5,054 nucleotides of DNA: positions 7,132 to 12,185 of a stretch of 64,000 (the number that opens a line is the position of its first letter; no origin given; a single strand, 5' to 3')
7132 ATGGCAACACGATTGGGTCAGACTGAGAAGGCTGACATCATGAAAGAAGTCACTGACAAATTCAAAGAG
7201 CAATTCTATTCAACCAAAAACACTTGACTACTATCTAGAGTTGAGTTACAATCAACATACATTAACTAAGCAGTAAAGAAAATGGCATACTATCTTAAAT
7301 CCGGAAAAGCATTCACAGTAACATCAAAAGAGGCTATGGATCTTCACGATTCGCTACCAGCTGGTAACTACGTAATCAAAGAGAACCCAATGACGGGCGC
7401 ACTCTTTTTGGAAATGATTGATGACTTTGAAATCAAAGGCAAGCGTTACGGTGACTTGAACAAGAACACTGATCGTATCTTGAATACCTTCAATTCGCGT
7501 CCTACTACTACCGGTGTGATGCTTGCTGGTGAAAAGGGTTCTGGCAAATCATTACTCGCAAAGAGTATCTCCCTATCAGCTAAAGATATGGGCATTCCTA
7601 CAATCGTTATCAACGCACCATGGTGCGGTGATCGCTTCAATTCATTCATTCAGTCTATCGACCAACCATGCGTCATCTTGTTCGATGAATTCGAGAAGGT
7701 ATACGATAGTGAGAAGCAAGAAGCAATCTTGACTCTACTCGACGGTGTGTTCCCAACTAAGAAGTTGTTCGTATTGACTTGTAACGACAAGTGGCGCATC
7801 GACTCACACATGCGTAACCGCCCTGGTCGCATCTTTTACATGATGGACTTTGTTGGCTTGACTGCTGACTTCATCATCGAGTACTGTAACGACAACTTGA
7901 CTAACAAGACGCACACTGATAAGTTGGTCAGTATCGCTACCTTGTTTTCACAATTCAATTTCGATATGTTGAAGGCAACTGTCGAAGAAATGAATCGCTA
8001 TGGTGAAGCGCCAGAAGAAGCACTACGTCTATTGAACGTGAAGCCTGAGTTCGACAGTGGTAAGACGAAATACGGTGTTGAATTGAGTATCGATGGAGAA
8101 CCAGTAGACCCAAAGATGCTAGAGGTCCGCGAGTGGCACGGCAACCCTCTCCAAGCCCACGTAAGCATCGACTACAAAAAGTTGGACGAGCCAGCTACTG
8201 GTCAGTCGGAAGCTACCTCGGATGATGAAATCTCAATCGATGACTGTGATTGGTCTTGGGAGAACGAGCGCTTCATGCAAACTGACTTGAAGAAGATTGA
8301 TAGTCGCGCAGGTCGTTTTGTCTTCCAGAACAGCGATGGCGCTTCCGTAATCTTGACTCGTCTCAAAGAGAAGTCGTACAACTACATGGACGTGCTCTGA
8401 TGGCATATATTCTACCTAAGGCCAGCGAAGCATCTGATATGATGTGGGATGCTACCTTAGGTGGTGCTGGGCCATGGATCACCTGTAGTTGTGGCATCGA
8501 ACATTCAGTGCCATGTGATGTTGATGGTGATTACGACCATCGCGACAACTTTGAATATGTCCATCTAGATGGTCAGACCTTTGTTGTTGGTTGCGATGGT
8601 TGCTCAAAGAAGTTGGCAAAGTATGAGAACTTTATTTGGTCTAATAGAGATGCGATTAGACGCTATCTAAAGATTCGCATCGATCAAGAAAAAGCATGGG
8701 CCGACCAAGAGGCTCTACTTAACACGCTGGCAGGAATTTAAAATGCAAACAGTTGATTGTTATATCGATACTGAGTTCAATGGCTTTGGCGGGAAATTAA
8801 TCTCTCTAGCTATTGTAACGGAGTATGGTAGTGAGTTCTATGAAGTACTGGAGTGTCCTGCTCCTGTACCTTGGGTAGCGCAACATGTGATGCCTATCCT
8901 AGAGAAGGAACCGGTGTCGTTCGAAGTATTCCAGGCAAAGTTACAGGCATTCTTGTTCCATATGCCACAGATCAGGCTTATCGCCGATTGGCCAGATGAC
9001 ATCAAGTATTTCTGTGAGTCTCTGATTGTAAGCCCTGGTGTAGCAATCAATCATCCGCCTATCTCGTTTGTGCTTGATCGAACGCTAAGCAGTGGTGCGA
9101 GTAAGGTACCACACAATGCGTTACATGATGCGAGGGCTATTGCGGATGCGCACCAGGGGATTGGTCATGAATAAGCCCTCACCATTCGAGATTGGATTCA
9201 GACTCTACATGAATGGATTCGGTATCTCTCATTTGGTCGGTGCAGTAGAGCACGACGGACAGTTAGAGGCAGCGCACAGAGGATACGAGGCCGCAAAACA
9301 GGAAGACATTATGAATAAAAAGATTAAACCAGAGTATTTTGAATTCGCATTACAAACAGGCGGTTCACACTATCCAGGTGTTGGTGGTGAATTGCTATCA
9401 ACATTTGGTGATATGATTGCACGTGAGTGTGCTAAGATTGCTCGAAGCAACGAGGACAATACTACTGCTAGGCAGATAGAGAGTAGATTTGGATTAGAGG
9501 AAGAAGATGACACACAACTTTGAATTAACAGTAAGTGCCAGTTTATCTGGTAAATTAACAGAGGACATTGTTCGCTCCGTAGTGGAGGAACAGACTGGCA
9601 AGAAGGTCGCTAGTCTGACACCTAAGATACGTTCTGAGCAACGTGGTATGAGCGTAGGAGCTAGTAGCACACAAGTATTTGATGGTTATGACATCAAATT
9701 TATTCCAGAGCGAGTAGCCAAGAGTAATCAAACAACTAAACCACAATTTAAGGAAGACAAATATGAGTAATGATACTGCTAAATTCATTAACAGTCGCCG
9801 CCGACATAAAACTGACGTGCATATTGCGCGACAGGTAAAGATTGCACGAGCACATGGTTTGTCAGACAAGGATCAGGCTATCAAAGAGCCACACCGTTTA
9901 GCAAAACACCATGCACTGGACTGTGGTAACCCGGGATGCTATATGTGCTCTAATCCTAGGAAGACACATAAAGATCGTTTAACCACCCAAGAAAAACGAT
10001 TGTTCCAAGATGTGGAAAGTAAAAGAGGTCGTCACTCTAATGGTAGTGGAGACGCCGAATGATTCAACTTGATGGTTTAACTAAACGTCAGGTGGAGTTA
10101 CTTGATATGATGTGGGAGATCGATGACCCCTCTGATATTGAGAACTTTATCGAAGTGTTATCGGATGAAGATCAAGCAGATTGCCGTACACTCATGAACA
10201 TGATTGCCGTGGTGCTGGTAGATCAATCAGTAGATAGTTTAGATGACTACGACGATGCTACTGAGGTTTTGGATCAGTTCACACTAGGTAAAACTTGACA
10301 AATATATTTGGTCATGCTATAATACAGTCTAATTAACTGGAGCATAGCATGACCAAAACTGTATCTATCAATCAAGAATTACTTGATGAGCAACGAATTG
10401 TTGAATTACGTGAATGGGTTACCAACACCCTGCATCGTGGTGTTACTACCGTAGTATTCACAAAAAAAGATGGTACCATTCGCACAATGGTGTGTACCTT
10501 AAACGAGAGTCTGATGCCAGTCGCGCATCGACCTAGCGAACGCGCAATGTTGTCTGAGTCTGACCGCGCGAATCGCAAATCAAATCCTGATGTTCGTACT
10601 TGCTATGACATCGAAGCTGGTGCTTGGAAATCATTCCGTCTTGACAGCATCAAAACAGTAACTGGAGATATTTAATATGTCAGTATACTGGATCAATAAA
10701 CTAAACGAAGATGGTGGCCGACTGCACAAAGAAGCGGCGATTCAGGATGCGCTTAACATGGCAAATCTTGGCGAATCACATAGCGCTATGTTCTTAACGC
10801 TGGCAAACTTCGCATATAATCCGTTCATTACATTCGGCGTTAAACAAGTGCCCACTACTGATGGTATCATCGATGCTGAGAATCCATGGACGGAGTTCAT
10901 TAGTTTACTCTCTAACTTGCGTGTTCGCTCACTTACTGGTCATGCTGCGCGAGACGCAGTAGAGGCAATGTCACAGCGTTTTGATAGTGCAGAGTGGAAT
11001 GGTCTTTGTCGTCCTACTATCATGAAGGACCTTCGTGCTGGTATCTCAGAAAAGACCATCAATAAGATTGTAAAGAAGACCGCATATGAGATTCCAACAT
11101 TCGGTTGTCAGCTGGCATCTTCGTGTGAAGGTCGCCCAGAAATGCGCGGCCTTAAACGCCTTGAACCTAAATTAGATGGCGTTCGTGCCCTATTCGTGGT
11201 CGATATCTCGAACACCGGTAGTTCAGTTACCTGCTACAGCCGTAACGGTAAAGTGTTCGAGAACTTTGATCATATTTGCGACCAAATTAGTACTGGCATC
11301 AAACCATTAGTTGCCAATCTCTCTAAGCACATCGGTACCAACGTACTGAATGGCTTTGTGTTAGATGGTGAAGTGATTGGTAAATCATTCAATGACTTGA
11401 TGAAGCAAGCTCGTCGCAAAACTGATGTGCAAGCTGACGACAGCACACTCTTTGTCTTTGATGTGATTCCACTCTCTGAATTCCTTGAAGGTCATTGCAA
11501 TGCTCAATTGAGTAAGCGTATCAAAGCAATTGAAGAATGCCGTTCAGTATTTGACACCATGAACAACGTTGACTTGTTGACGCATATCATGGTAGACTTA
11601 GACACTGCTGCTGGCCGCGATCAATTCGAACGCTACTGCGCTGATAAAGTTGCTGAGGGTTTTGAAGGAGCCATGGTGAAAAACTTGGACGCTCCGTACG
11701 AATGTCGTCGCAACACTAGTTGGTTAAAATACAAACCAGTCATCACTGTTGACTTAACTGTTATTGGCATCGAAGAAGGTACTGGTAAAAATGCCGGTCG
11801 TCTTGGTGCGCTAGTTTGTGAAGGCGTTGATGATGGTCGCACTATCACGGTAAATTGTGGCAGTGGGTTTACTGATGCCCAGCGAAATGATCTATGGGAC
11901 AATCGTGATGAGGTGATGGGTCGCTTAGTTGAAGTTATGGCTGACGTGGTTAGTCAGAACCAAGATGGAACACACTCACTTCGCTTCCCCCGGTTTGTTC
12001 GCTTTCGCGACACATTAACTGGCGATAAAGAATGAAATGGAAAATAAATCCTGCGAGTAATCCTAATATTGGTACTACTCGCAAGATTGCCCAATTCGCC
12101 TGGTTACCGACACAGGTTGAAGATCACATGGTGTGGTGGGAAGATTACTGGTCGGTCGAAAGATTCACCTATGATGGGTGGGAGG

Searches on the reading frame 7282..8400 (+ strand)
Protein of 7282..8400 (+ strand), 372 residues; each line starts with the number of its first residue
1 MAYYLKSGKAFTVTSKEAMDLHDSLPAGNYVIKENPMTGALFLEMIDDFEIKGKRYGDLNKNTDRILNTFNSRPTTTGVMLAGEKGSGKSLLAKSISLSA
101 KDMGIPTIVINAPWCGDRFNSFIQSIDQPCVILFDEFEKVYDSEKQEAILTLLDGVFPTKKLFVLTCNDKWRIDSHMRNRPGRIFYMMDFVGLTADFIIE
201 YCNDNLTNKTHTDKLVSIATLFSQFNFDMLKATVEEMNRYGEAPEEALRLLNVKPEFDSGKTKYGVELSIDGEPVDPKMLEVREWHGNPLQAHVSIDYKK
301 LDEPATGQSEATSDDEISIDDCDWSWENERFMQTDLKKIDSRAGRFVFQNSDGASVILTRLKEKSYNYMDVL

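Call 9: search_protein_families(library=phrogs, proteins=[window:7282-8400:+], max_evalue=0.00001)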
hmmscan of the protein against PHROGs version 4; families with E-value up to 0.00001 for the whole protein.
window:7282-8400:+ (372 aa): 4 families
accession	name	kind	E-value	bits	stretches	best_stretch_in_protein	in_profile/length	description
phrog_2376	-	other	1.8e-88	298.3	1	4-321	3-318/363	ATPase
phrog_11838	-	DNA, RNA and nucleotide metabolism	1.5e-06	28.6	1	76-194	40-160/420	clamp loader of DNA polymerase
phrog_10440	-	unknown function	2.3e-06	27.4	1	71-191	227-352/483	-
phrog_168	-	DNA, RNA and nucleotide metabolism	2.6e-06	28.4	1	79-240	45-210/314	clamp loader of DNA polymerase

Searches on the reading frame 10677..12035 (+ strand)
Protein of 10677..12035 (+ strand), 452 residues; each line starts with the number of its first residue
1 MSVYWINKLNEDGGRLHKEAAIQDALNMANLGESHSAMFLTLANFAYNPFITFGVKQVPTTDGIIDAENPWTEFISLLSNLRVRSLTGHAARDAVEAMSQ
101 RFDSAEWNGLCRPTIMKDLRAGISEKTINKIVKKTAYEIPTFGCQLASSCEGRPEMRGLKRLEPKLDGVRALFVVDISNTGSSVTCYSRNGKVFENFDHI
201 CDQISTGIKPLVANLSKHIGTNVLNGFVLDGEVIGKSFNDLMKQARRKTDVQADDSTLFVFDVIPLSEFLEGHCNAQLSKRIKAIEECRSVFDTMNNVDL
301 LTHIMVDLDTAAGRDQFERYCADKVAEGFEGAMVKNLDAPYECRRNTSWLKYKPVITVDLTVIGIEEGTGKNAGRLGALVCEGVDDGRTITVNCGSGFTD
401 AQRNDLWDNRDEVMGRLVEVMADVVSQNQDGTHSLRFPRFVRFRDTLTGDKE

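Call 9: search_protein_families(library=phrogs, proteins=[window:10677-12035:+], max_evalue=0.00001)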
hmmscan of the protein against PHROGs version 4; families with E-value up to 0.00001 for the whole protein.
window:10677-12035:+ (452 aa): 2 families
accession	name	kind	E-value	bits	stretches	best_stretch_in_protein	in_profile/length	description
phrog_114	-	DNA, RNA and nucleotide metabolism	6.9e-90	303.4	1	42-448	122-502/634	ATP-dependent DNA ligase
phrog_30362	-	DNA, RNA and nucleotide metabolism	4.9e-08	34.1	1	319-447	6-137/144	DNA ligase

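Call 64: search_dna_similar(query=window:10677-12035:+, collection=phages, mode=protein, max_rows=12)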
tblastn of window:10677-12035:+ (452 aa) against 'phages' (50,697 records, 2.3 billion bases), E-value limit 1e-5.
Records with a match: 1491; places in all: 1491; records where one place covers at least 80% of the query: 714.
Best place of each record, by identity: <60% 1491.
By first word of the organism name: Escherichia 239; Klebsiella 222; Pseudomonas 192; Vibrio 127; Acinetobacter 85; Bacillus 68; Campylobacter 53; Salmonella 51; Stenotrophomonas 38; Rhizobium 32; and 66 more.
By host as written in the record: - 172; Escherichia coli 80; Klebsiella pneumoniae 59; Pseudomonas aeruginosa 55; Pseudomonas putida KT2440 and Paw85 27; Acinetobacter baumannii 24; Stenotrophomonas maltophilia 23; Pseudomonas aeruginosa PAO1 23; and 468 more.
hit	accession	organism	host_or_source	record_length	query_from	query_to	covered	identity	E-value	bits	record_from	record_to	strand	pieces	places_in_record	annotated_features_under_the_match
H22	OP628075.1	Lysinibacillus phage vB_LfM_LysYB1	Lysinibacillus fusiformis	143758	18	450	96%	34.7%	8e-60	217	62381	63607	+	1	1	DNA ligase (ATP) activity protein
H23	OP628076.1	Lysinibacillus phage vB_LfM_LysYB2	Lysinibacillus fusiformis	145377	18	450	96%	34.7%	8e-60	217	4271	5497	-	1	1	DNA ligase (ATP) activity protein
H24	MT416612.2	Bacillus phage YungSlug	Bacillus thuringiensis kurstaki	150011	5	445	98%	33.3%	2e-54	201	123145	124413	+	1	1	ATP dependent DNA ligase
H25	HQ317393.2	Vibrio phage nt-1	Vibrio natriegens HER1138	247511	6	445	97%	30.6%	3e-34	142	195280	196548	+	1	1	DNA ligase | hypothetical protein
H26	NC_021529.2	Vibrio phage nt-1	Vibrio natriegens HER1138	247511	6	445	97%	30.6%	3e-34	142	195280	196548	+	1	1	ATP-dependent DNA ligase | hypothetical protein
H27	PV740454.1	Vibrio phage CZ01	Vibrio natriegens Vmax (CCTCC PV ...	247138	6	445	97%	30.6%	7e-34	141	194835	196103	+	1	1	ATP-dependent DNA ligase | hypothetical protein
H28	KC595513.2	Bacillus phage Shanette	Bacillus cereus BGSC 6E1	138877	36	444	90%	32.8%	2e-45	175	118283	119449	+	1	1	ATP dependent DNA ligase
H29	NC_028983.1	Bacillus phage Shanette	Bacillus cereus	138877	36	444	90%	32.8%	2e-45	175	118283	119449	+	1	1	ATP dependent DNA ligase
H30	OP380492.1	Bacillus phage Nachito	Bacillus sp. ET1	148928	45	444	88%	33.5%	1e-44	172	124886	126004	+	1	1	DNA ligase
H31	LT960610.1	Bacillus phage SBSphiC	Bacillus subtilis BEST7003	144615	37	445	90%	32.2%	6e-46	176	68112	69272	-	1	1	record has no annotation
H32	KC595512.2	Bacillus phage JL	Bacillus cereus BGSC 6E1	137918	36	444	90%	32.1%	9e-45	173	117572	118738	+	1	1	ATP dependent DNA ligase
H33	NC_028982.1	Bacillus phage JL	Bacillus cereus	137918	36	444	90%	32.1%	9e-45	173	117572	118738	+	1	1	ATP dependent DNA ligase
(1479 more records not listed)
